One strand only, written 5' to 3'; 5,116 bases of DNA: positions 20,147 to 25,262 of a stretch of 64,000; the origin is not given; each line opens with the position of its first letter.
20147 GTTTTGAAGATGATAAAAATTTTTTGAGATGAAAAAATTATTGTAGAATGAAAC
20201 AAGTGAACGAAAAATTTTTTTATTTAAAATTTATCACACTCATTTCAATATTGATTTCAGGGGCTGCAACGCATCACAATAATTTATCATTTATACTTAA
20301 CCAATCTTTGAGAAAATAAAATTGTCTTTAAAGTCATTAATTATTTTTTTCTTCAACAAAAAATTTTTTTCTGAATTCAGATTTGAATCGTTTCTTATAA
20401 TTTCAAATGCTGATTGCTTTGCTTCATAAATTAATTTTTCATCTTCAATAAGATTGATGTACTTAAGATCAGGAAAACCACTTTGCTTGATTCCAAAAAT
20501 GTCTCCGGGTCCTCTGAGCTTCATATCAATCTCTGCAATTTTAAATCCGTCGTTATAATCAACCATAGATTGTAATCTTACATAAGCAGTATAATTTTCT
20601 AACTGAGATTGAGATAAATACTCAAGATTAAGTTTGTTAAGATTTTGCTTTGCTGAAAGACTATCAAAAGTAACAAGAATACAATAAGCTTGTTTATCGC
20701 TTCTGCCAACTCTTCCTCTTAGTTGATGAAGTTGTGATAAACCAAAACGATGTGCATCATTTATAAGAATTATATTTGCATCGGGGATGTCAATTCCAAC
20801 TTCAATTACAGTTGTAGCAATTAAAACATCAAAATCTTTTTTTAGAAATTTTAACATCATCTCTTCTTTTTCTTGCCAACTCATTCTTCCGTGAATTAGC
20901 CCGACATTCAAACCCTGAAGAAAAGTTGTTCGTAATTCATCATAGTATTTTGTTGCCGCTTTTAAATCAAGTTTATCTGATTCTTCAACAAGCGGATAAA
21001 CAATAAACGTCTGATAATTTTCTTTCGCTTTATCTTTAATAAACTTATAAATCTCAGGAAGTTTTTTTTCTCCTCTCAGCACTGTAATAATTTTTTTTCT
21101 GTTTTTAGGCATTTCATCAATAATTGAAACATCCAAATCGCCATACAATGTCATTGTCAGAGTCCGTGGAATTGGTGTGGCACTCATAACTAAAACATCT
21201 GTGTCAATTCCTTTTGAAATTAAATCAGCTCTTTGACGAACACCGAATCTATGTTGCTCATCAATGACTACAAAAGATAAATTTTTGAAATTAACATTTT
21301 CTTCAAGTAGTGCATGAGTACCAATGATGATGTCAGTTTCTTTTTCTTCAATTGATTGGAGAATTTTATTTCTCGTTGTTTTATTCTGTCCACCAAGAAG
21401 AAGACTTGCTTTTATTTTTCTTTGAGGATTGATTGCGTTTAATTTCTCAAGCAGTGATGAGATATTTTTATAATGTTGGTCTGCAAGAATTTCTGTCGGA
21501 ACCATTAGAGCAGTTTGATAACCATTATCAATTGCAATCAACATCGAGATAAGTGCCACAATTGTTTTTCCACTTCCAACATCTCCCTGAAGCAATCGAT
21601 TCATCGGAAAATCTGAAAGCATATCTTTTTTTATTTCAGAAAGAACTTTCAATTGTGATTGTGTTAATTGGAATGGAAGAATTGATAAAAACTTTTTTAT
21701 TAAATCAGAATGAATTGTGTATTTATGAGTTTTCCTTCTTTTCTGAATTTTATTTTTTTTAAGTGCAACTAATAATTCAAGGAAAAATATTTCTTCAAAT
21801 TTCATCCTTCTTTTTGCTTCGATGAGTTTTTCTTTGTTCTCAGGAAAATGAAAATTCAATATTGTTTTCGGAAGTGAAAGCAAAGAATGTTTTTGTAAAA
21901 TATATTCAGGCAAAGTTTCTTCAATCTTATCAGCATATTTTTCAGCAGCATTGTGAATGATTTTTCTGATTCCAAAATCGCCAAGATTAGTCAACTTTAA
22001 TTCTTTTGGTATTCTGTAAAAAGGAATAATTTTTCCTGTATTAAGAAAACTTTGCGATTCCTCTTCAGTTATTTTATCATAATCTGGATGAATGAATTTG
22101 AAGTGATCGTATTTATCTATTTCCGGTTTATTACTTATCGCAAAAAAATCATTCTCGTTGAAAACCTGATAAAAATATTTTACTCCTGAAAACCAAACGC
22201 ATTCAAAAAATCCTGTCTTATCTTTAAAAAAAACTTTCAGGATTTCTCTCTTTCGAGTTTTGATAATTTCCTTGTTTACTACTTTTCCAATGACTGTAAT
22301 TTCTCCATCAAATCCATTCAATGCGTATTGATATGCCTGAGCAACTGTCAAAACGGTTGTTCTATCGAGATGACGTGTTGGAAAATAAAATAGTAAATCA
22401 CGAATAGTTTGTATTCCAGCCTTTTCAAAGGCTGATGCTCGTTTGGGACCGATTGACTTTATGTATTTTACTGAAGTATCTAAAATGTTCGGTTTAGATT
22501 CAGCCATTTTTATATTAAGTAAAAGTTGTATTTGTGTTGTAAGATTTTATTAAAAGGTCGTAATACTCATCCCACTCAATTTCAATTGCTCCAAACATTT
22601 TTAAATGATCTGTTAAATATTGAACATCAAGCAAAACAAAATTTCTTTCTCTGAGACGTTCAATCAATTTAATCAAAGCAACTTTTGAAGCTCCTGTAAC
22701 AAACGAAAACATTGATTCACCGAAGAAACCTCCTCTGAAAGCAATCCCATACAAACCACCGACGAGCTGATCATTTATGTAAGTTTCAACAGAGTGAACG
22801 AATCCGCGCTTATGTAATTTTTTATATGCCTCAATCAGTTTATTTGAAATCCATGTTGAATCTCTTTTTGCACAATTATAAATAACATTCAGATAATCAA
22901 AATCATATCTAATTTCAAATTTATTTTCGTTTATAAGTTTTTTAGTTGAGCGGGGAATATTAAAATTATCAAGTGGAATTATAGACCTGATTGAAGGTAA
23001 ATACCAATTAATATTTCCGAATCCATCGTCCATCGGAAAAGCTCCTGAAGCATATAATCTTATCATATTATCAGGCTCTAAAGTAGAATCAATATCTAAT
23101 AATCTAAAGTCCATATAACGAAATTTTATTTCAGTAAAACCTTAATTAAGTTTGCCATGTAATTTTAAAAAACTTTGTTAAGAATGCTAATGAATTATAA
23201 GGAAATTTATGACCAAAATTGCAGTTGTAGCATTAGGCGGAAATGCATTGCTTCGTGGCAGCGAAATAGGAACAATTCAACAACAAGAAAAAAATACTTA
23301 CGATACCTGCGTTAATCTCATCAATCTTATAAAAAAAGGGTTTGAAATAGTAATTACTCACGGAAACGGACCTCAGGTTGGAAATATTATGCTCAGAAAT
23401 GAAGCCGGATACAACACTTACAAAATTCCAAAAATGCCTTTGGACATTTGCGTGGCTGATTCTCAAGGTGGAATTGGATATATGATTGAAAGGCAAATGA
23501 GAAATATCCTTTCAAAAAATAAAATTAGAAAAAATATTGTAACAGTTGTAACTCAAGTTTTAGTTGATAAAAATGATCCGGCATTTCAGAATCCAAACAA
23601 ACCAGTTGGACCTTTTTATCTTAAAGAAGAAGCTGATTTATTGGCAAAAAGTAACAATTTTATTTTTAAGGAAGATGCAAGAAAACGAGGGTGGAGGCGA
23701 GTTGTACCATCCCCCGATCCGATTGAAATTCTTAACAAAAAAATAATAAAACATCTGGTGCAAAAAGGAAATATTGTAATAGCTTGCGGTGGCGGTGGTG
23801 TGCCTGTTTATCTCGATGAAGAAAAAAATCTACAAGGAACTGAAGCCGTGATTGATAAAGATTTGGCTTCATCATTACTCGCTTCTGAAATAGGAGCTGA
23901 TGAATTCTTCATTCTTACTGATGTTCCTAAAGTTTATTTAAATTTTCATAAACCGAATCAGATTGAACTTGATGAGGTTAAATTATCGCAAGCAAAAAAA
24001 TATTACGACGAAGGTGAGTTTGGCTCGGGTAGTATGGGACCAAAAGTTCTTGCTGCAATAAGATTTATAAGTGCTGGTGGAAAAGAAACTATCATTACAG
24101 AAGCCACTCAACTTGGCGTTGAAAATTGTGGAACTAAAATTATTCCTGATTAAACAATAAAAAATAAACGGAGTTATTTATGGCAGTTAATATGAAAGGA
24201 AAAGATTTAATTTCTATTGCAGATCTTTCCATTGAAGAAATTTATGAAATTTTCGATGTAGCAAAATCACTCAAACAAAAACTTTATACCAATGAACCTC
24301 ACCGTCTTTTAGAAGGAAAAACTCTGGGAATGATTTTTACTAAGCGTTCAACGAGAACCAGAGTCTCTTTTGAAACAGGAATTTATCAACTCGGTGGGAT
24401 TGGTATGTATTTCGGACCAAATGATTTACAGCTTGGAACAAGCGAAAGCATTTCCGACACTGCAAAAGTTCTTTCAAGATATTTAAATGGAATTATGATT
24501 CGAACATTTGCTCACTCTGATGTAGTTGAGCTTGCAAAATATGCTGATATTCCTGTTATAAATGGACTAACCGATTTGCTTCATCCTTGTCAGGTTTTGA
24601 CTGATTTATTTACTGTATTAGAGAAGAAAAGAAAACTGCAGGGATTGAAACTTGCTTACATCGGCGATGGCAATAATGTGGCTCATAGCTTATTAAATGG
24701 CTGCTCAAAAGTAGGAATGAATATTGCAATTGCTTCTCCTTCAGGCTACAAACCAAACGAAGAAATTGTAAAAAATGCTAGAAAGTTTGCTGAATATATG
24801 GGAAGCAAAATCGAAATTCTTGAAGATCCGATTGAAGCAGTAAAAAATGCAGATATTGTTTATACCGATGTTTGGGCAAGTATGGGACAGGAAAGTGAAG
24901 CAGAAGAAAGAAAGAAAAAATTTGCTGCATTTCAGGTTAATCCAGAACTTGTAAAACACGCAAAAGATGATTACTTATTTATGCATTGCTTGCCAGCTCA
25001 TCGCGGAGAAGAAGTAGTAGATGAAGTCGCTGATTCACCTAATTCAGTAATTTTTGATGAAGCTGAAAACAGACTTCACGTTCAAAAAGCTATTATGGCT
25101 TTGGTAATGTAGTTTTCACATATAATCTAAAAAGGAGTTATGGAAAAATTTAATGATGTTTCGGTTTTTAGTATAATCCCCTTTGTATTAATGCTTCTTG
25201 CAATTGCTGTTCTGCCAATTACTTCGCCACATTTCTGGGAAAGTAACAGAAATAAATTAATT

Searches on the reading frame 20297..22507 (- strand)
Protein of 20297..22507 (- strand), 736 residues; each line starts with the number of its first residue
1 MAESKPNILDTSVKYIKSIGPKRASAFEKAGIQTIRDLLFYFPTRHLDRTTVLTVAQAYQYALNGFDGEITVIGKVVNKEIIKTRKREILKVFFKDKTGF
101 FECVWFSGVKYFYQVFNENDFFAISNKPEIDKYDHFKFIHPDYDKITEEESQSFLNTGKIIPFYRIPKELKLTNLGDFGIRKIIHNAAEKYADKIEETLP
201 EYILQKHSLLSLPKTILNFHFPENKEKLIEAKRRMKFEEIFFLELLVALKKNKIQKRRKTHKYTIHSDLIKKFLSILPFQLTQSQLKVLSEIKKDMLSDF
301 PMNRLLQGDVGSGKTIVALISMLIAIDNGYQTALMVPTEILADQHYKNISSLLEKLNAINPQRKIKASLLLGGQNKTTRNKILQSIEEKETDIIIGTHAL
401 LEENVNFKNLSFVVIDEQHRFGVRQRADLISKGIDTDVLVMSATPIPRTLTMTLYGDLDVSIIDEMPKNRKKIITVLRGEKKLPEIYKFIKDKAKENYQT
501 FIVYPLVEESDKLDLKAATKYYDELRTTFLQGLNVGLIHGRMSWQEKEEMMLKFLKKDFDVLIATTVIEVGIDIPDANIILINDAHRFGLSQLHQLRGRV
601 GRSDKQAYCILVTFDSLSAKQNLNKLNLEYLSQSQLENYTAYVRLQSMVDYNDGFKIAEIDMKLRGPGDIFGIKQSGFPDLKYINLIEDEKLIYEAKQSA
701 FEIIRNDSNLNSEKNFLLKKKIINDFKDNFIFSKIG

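Call 66: search_protein_families(library=pfam, proteins=[window:20297-22507:-], max_evalue=0.000001)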
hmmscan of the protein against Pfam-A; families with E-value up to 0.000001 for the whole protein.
window:20297-22507:- (736 aa): 5 families
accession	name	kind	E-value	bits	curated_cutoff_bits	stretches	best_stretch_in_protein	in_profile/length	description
PF00270.35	DEAD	-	7.6e-27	94.5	26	1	283-450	2-164/167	DEAD/DEAH box helicase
PF00271.37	Helicase_C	-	3.5e-25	88.9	23.5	1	483-603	3-109/110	Helicase conserved C-terminal domain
PF19833.4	RecG_dom3_C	-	3.9e-16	59.3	26.8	1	652-733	2-84/87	ATP-dependent DNA helicase RecG, domain 3, C-terminal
PF17191.10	RecG_wedge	-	7.3e-16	58.6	23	1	13-175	2-151/162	RecG wedge domain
PF04851.21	ResIII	-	3.4e-11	43.7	22.5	1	280-445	3-162/164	Type III restriction enzyme, res subunit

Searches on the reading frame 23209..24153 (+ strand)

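Call 66: search_protein_families(library=pfam, proteins=[window:23209-24153:+], max_evalue=0.000001)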
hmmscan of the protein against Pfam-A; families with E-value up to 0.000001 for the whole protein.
window:23209-24153:+ (314 aa): 1 family
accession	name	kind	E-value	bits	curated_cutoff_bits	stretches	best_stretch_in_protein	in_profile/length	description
PF00696.33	AA_kinase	-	1.7e-26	93.9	24.9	1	3-297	1-233/234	Amino acid kinase family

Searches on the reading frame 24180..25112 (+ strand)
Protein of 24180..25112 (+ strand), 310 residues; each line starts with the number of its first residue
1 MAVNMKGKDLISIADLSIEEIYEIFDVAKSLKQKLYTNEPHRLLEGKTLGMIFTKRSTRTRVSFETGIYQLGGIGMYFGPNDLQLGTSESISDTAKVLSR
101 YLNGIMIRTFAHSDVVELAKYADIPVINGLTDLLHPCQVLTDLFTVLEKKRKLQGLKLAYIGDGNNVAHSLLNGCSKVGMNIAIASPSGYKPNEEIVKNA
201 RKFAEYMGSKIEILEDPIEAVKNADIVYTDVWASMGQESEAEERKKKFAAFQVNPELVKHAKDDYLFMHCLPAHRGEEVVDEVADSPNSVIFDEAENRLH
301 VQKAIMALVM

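Call 66: search_protein_families(library=pfam, proteins=[window:24180-25112:+], max_evalue=0.000001)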
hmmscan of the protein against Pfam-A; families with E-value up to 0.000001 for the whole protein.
window:24180-25112:+ (310 aa): 2 families
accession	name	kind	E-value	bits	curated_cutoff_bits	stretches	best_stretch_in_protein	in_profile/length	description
PF00185.30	OTCace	-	2.3e-64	216.6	29.4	1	154-308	1-156/157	Aspartate/ornithine carbamoyltransferase, Asp/Orn binding domain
PF02729.26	OTCace_N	-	7.2e-50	169.4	29.9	1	8-148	1-148/148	Aspartate/ornithine carbamoyltransferase, carbamoyl-P binding domain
